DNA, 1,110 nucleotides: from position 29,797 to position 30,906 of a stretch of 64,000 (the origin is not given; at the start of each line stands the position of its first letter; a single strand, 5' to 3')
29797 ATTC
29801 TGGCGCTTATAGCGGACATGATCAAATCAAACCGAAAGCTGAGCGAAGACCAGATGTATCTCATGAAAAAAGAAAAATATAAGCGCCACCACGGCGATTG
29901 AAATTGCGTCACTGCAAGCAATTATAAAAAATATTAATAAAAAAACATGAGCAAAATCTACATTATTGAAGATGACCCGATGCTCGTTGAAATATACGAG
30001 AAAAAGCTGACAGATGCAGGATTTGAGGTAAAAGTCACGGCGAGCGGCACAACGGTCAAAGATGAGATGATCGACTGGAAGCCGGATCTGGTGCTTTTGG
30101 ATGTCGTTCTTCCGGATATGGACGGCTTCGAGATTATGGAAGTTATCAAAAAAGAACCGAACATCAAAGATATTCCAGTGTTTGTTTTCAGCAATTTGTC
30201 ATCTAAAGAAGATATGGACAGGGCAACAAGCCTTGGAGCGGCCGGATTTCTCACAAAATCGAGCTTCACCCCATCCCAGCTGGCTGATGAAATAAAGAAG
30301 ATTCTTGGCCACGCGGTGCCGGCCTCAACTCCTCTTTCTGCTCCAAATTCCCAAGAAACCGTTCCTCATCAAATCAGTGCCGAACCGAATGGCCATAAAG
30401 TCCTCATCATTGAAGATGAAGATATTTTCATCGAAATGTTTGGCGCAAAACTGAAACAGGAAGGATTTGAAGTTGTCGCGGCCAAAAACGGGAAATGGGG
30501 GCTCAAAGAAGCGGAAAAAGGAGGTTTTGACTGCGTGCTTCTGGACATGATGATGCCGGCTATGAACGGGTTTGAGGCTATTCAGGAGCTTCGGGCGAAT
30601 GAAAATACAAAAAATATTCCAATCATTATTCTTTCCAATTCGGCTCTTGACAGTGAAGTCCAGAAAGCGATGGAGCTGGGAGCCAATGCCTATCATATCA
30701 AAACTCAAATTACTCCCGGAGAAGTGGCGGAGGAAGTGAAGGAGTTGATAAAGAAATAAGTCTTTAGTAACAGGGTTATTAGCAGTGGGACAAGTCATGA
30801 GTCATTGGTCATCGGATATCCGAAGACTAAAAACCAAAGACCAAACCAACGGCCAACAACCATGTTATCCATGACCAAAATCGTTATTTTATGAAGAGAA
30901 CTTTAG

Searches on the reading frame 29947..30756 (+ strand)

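Call 32: search_protein_families(library=pfam, proteins=[window:29947-30756:+], max_evalue=0.01)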
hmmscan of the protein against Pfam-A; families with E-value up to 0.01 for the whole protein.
window:29947-30756:+ (270 aa): 5 families
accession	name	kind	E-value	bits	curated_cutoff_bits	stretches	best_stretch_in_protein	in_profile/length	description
PF00072.30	Response_reg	-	1e-45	154.9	30.2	2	152-253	1-100/111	Response regulator receiver domain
PF03709.21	OKR_DC_1_N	-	3.7e-05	24.4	29.3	0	74-118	62-106/111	Orn/Lys/Arg decarboxylase, N-terminal domain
PF13344.12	Hydrolase_6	-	4.6e-05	23.8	27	0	197-259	8-68/101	Haloacid dehalogenase-like hydrolase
PF05690.20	ThiG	-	0.0013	18.6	23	0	204-256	156-208/247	Thiazole biosynthesis protein ThiG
PF02310.24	B12-binding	-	0.0031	17.8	32.1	0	162-227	17-85/121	B12 binding domain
